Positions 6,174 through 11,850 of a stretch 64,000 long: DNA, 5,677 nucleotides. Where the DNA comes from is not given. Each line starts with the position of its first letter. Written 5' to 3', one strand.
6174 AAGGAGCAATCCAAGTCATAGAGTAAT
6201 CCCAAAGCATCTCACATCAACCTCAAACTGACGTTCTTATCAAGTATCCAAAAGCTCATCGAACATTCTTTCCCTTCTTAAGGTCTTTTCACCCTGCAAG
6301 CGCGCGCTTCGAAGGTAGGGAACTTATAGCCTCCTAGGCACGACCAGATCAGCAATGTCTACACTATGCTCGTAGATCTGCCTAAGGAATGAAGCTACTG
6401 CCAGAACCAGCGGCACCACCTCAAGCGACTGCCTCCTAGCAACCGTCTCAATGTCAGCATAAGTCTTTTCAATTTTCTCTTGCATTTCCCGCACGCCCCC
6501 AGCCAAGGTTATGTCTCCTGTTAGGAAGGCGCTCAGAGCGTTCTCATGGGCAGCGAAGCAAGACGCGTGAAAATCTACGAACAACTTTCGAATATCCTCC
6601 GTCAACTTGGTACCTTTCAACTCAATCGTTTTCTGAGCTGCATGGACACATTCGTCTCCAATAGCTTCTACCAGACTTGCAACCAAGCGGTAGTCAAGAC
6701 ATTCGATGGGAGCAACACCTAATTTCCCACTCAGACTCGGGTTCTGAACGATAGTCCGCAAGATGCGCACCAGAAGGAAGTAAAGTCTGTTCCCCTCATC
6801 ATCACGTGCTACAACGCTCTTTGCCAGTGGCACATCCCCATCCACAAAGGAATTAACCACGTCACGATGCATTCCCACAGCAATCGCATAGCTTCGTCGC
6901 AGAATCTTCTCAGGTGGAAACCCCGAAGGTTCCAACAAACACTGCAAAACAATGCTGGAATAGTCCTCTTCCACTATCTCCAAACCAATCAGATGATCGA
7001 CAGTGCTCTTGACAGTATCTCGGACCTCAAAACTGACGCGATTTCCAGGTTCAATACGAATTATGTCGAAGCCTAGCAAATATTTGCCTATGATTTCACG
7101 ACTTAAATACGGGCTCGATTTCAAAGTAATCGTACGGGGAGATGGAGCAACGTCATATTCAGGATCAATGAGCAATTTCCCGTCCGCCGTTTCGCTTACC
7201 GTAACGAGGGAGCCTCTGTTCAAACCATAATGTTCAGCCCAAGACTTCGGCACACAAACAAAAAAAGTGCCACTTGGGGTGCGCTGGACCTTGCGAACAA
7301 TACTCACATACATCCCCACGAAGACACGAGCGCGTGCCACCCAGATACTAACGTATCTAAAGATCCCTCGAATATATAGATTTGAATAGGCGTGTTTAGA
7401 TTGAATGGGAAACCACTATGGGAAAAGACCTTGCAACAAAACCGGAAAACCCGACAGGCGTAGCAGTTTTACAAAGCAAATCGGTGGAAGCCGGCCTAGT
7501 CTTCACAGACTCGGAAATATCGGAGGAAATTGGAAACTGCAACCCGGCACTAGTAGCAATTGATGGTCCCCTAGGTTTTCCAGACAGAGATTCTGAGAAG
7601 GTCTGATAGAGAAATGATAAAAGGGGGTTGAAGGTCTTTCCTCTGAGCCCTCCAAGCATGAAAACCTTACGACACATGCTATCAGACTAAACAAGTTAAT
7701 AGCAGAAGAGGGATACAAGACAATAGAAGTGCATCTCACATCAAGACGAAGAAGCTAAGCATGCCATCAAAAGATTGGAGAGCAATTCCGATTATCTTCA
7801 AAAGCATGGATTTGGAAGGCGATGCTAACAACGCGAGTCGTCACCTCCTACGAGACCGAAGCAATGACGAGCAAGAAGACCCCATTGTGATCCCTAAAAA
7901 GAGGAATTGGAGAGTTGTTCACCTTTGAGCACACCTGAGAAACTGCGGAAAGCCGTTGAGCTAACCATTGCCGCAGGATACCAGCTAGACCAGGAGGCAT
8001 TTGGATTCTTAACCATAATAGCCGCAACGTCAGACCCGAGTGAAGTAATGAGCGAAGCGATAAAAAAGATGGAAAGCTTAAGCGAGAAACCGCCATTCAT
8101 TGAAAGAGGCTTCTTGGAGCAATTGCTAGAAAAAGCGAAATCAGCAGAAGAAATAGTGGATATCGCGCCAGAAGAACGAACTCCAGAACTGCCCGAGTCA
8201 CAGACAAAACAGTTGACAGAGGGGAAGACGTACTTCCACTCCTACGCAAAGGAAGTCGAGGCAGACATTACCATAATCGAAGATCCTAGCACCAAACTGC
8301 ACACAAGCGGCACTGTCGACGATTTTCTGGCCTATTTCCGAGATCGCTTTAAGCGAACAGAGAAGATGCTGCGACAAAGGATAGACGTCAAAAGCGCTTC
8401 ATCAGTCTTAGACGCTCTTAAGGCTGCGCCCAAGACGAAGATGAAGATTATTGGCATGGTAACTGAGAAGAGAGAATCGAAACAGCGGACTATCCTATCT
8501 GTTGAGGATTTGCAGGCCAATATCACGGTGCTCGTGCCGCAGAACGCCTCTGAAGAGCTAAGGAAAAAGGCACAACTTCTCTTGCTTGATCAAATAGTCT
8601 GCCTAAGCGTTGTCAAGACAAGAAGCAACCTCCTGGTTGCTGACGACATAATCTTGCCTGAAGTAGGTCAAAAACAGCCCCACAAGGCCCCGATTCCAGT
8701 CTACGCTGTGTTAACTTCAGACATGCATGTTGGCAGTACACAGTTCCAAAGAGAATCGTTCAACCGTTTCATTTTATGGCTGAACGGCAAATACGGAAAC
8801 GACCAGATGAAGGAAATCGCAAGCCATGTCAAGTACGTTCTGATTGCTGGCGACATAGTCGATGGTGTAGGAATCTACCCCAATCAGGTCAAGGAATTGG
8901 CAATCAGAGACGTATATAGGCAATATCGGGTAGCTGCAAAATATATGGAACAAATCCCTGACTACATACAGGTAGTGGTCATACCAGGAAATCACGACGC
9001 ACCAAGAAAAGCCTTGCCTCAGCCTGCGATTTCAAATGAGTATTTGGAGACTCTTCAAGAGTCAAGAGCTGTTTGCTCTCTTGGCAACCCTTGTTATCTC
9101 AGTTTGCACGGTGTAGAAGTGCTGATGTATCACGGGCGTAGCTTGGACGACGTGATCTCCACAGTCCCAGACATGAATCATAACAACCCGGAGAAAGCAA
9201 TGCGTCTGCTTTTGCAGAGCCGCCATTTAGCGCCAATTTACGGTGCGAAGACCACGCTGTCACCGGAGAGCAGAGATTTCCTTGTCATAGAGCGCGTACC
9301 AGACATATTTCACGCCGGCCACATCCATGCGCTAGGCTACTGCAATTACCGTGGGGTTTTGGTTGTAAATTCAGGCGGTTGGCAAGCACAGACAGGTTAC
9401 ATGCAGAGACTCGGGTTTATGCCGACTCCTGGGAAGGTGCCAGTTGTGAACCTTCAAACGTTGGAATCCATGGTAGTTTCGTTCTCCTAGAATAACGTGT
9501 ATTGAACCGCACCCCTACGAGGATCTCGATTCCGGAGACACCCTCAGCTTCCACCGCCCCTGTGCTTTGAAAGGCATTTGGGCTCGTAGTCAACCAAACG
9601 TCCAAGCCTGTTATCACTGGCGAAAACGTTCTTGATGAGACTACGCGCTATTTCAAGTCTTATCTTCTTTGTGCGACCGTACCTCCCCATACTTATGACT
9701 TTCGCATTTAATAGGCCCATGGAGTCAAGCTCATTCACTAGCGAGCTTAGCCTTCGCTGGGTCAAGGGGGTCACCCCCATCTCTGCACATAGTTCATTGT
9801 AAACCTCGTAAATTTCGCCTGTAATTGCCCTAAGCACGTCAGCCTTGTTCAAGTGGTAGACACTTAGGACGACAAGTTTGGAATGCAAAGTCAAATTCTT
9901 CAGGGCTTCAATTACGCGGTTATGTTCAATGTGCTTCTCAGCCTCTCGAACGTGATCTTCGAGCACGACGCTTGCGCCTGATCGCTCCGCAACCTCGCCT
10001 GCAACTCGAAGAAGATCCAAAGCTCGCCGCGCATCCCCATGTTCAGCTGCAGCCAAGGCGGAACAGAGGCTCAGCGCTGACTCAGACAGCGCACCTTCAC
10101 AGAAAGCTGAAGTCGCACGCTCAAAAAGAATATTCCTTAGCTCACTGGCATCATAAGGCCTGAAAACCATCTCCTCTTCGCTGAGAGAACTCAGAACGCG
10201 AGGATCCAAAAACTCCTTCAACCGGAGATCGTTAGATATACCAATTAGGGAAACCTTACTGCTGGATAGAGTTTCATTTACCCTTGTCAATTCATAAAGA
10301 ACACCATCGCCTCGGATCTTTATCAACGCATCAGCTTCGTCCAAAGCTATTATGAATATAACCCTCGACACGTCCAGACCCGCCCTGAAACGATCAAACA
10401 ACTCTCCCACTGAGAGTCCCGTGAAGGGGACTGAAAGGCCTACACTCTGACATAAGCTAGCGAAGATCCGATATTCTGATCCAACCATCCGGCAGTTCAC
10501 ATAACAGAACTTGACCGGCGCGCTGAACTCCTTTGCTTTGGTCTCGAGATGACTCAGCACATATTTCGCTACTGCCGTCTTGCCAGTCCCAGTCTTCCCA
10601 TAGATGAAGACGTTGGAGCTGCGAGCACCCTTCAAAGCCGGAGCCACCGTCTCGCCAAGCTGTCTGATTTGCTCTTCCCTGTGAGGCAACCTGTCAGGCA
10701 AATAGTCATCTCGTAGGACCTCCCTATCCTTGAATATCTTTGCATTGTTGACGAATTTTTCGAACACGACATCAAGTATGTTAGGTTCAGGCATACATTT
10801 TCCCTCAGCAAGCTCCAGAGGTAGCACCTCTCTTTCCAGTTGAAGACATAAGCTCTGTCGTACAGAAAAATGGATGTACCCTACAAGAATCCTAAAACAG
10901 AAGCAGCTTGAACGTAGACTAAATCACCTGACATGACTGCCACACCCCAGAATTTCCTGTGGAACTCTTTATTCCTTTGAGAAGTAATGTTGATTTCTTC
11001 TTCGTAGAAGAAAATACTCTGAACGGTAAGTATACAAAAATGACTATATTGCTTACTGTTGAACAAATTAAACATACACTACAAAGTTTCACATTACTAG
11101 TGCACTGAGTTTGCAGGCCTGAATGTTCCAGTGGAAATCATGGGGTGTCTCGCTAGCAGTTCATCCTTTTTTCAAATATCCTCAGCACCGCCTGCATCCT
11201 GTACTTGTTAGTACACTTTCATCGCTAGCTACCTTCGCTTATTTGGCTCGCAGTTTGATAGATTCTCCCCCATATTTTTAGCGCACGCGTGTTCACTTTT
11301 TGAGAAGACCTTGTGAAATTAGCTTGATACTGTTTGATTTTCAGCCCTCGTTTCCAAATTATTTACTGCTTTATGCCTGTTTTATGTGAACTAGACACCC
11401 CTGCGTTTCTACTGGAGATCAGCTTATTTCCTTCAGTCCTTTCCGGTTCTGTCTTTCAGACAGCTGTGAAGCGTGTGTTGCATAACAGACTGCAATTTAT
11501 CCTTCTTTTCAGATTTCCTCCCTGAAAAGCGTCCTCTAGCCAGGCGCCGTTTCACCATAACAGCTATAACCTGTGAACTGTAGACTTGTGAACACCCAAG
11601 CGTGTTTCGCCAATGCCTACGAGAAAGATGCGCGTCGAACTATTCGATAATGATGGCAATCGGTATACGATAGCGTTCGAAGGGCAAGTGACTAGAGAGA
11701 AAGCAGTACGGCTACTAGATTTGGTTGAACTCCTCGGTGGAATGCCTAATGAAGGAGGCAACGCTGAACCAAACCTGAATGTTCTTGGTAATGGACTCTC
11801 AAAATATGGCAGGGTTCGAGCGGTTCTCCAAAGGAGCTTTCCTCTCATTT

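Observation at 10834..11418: Replication origin with three ORB elements next to orc1/cdc6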

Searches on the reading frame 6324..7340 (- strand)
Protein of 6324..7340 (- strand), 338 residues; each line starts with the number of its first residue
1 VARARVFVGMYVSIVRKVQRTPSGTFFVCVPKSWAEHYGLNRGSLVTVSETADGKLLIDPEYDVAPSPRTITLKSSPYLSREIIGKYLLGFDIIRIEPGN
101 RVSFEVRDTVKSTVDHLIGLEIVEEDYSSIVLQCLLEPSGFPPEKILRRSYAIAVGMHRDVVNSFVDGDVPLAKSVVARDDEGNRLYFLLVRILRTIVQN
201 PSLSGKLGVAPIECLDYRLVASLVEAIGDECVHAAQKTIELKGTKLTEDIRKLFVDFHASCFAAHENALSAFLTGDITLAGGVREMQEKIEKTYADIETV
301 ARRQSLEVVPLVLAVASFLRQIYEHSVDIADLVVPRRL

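Call 3: search_protein_families(library=pfam, proteins=[window:6324-7340:-], max_evalue=0.01)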
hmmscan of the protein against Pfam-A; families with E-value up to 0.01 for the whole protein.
window:6324-7340:- (338 aa): 2 families
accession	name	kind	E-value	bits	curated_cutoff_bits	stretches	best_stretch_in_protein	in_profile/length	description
PF01895.24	PhoU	-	4.3e-19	69.1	23.5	2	149-237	3-88/89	PhoU domain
PF04014.23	MazE_antitoxin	-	6.3e-05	23.3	24.7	1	28-60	10-42/48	Antidote-toxin recognition MazE, bacterial antitoxin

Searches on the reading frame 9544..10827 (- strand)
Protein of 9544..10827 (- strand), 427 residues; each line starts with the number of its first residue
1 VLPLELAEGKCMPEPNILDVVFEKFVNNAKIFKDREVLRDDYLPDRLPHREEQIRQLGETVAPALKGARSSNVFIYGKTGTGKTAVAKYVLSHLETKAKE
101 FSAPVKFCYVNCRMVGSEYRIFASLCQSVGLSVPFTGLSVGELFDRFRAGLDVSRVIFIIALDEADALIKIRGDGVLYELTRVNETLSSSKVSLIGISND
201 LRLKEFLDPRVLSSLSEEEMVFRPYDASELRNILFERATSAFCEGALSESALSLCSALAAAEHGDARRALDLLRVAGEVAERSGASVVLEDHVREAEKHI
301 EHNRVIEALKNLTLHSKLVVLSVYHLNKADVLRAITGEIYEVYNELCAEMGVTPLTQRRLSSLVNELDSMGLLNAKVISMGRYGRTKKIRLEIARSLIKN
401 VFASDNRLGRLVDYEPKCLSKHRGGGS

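Call 3: search_protein_families(library=pfam, proteins=[window:9544-10827:-], max_evalue=0.01)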
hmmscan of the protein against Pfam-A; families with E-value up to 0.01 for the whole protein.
window:9544-10827:- (427 aa): 14 families
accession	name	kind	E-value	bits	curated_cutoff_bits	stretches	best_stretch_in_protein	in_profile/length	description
PF09079.17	Cdc6_C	-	2e-27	95.5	25.1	1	307-399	1-94/96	CDC6, C terminal winged helix domain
PF22703.2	Cdc6_lid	-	2.1e-24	85.6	27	1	231-297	1-67/68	Cdc6 AAA+ ATPase-type lid domain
PF13401.12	AAA_22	-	2.9e-11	44.3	27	1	72-196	7-122/130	AAA domain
PF13191.12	AAA_16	-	2.9e-09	38.1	32.6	1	46-104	1-52/167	AAA ATPase domain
PF00004.35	AAA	-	4.7e-09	37.2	21.2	1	74-212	2-119/131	ATPase family associated with various cellular activities (AAA)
PF22606.2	Cdc6-ORC-like_ATPase_lid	-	2.4e-06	27.8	27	1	225-281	1-57/60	Cdc6/ORC-like, ATPase lid domain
PF01637.24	ATPase_2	-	0.00014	22.2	33.2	1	50-188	4-143/225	ATPase domain predominantly from Archaea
PF05673.19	DUF815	-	0.00038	20.1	23.8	1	46-96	29-79/249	Protein of unknown function (DUF815)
PF24883.2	NPHP3_N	-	0.00044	20.9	24.8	1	69-110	21-58/164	Nephrocystin 3, N-terminal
PF00158.32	Sigma54_activat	-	0.00051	20.2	20.2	1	56-103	10-55/168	Sigma-54 interaction domain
PF02367.23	TsaE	-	0.0018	18.6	26.6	1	50-102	3-52/128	Threonylcarbamoyl adenosine biosynthesis protein TsaE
PF05621.17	TniB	-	0.0022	17.9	22.4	1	61-135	26-100/189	Bacterial TniB protein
PF00270.35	DEAD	-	0.0034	17.6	26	0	66-94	12-39/167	DEAD/DEAH box helicase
PF00931.28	NB-ARC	-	0.0068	16.1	23.5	0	69-110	17-57/248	NB-ARC domain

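Call 16: find_related_loci(query=window:9544-10794:-, collection=genome_contigs, flank=3000)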
Query window:9544-10794:- (416 aa) in genome_contigs; peptide patterns used: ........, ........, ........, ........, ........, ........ (x = any residue, [..] = any of these).
363 stretches matched a pattern; 143 encode a relative of the query (tblastn E <= 1e-3); the best 80 are kept; 80 distinct loci.
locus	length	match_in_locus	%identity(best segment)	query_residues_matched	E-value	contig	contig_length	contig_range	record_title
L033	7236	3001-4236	87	1-412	0e+0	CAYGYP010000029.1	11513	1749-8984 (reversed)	MAG TPA_asm: uncultured Candidatus Bathyarchaeia archaeon isolate ERP119294_co3_318 genome assembly, contig: NODE_4349_l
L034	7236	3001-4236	87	1-412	0e+0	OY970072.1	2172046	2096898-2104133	MAG: Candidatus Bathyarchaeota archaeon isolate MFD04408.bin.c.3 genome assembly, chromosome: 1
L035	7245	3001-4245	86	1-415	0e+0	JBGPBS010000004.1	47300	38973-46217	MAG: Candidatus Bathyarchaeia archaeon isolate OBJ_0618_130150_10 k141_3308645_length_47300_cov_82.4091, whole genome sh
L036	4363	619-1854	83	1-412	0e+0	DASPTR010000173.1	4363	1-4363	MAG TPA_asm: Candidatus Acidoferrum sp. isolate SMAG_U12282 k141_265795, whole genome shotgun sequence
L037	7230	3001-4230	84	1-410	0e+0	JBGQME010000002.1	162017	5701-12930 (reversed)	MAG: Candidatus Bathyarchaeia archaeon isolate OBJ2_061818_150_25 k141_1718173_length_162017_cov_27.0000, whole genome s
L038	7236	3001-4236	83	1-412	0e+0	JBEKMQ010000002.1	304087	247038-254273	MAG: Candidatus Bathyarchaeia archaeon isolate SPRUCE 398 SPRUCE_398_2, whole genome shotgun sequence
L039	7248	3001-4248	82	1-416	0e+0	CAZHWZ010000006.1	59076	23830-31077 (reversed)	MAG TPA_asm: uncultured Candidatus Bathyarchaeia archaeon isolate SRP231805_co1_73 genome assembly, contig: NODE_118_len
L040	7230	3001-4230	81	1-410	0e+0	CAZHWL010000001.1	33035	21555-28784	MAG TPA_asm: uncultured Candidatus Bathyarchaeia archaeon isolate SRP080215_co1_134 genome assembly, contig: NODE_431_le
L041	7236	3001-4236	81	5-414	0e+0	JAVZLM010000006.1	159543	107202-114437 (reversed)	MAG: Candidatus Bathyarchaeia archaeon isolate DRTY-6_201907_bins_54 DRTY-6_201907_bins_54_scaffold_6, whole genome shot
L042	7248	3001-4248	80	1-416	0e+0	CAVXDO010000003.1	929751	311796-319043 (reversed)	MAG: Candidatus Bathyarchaeota archaeon isolate MFD04408.bin.1.92 genome assembly, contig: contig_18788, whole genome sh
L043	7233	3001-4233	81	1-411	0e+0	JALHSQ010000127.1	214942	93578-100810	MAG: Candidatus Bathyarchaeota archaeon isolate PFL2 seq_2118851, whole genome shotgun sequence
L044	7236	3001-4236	81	5-414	0e+0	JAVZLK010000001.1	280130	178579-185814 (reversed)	MAG: Candidatus Bathyarchaeia archaeon isolate DRTY-6_201907_bins_50 DRTY-6_201907_bins_50_scaffold_1, whole genome shot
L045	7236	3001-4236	80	5-416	0e+0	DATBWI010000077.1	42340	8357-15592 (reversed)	MAG TPA_asm: Candidatus Bathyarchaeia archaeon isolate SMAG_U7537 k141_242652, whole genome shotgun sequence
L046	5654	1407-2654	79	1-416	0e+0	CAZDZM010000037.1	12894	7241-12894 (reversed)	MAG TPA_asm: uncultured Candidatus Bathyarchaeia archaeon isolate binchicken_co124_290 genome assembly, contig: NODE_300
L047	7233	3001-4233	81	1-411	0e+0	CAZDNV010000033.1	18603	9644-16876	MAG TPA_asm: uncultured Candidatus Bathyarchaeia archaeon isolate binchicken_co91_418 genome assembly, contig: NODE_3311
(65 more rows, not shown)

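Call 44: search_solved_structures(query=window:9544-10794:-, max_evalue=0.00001, show_alignments=1)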
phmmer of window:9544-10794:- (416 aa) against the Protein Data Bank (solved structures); distinct sequences matched with E-value up to 0.00001: 21.
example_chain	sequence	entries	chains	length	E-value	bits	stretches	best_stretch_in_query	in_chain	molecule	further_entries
2qby_A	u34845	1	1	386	4.9e-112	377.6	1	19-398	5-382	Cell division control protein 6 homolog 1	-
2v1u_A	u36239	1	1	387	3.4e-107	361.7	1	18-400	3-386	CELL DIVISION CONTROL PROTEIN 6 HOMOLOG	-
2qby_B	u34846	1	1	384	1.6e-60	208.1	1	34-381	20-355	Cell division control protein 6 homolog 3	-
1fnn_A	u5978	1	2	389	1.3e-28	103.1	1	21-376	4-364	CELL DIVISION CONTROL PROTEIN 6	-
8rwv_F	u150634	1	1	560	2e-25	92.6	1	20-275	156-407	Cell division control protein 6 homolog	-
8s0e_G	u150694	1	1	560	2.3e-25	92.4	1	20-275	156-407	Cell division control protein 6 homolog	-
7jgr_G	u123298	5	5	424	7.5e-24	87.4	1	33-276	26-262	Cell division control protein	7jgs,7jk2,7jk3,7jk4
1w5s_A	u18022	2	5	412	3.8e-22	81.8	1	19-381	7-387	ORIGIN RECOGNITION COMPLEX SUBUNIT 2 ORC2 | ORC2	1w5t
4xgc_A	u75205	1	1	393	1.4e-20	76.6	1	21-357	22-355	Origin recognition complex subunit 1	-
7jgr_A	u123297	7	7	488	2.7e-20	75.7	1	21-357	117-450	Origin recognition complex subunit 1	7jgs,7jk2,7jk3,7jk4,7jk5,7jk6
5uj7_A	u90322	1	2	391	3.5e-18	68.7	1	27-380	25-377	Origin recognition complex subunit 1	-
7jpo_A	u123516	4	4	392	3.5e-18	68.7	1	27-380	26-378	Origin recognition complex subunit 1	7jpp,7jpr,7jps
5ujm_A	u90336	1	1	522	9.7e-18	67.3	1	27-380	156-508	Origin recognition complex subunit 1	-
7ctf_A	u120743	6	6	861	2.8e-17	65.7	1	27-380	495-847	Origin recognition complex subunit 1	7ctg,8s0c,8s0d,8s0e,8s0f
8rwv_A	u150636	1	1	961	3.6e-17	65.4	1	27-379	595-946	Origin recognition complex subunit 1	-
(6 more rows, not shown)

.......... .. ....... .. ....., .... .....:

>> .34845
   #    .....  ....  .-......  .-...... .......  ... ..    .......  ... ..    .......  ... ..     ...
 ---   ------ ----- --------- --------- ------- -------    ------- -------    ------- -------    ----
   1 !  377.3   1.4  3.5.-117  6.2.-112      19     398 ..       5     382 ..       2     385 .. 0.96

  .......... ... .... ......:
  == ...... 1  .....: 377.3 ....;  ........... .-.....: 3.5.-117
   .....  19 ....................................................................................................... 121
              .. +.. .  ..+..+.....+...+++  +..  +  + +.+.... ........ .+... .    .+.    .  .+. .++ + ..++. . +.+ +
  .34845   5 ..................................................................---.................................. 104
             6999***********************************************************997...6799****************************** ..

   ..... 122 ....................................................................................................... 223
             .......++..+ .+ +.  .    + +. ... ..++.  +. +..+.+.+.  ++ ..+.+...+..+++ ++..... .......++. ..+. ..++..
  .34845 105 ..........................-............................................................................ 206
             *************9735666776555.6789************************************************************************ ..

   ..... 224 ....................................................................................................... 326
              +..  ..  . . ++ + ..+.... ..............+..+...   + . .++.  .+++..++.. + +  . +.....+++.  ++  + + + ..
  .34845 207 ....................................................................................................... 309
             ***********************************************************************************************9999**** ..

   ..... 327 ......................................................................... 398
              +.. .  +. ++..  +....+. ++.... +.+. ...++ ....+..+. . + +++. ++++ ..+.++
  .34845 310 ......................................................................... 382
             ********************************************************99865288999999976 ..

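Call 52: search_protein_families(library=ncbifam, proteins=[window:9544-10794:-], max_evalue=0.01)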
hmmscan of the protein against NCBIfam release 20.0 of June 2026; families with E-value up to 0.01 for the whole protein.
window:9544-10794:- (416 aa): 13 families
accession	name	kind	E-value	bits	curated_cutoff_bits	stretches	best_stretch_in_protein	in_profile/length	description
NF001625.0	PRK00411.1-3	equivalog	8.4e-152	505.6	501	1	6-407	6-409/415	ORC1-type DNA replication protein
TIGR02928.1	TIGR02928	subfamily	2.5e-127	424.7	181.3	1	20-380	1-366/366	orc1/cdc6 family replication initiation protein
NF001623.0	PRK00411.1-1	equivalog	8.5e-70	235.6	311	1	10-383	7-390/411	ORC1-type DNA replication protein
NF001624.0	PRK00411.1-2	subfamily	4.7e-65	219.9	354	1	19-390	12-371/374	ORC1-type DNA replication protein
NF001626.0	PRK00411.1-5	equivalog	6.4e-51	173.3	417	1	18-383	14-366/374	ORC1-type DNA replication protein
NF038308.1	RNA_repair_RtcR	equivalog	0.00011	21.2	650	1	6-102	152-244/530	RNA repair transcriptional activator RtcR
NF042959.1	IteA_antiphage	equivalog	0.00039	19.7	510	0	57-84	123-150/367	anti-phage ATPase IteA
TIGR02902.1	spore_lonB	equivalog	0.0012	17.6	723.3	0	50-99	77-127/531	ATP-dependent protease LonB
NF011953.0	PRK15424.1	equivalog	0.0022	16.7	703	1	22-104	207-289/538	propionate catabolism operon regulatory protein PrpR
TIGR01618.1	phage_P_loop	hypoth_equivalog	0.0027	17.4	138.75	1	60-80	13-33/220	phage nucleotide-binding protein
NF000868.0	PRK00080.1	equivalog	0.0058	15.6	282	0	54-94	46-86/330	Holliday junction branch migration DNA helicase RuvB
NF047389.1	ATPase_Sll1717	subfamily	0.0069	15.5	75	0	58-87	28-53/454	P-loop ATPase, Sll1717 family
TIGR03689.1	pup_AAA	equivalog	0.0095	14.7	504.75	0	61-166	218-310/512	proteasome ATPase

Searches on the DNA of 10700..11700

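Call 34: search_rna_families(source=window, start=10700, end=11700, threshold=evalue, max_evalue=1)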
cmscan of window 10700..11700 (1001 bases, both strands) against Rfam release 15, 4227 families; matches with E-value up to 1: 1.
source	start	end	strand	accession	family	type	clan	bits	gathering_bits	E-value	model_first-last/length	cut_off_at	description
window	11290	11327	+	RF03061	uxuA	Gene; sRNA;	-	20.6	66.8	0.44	1-89/89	no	uxuA RNA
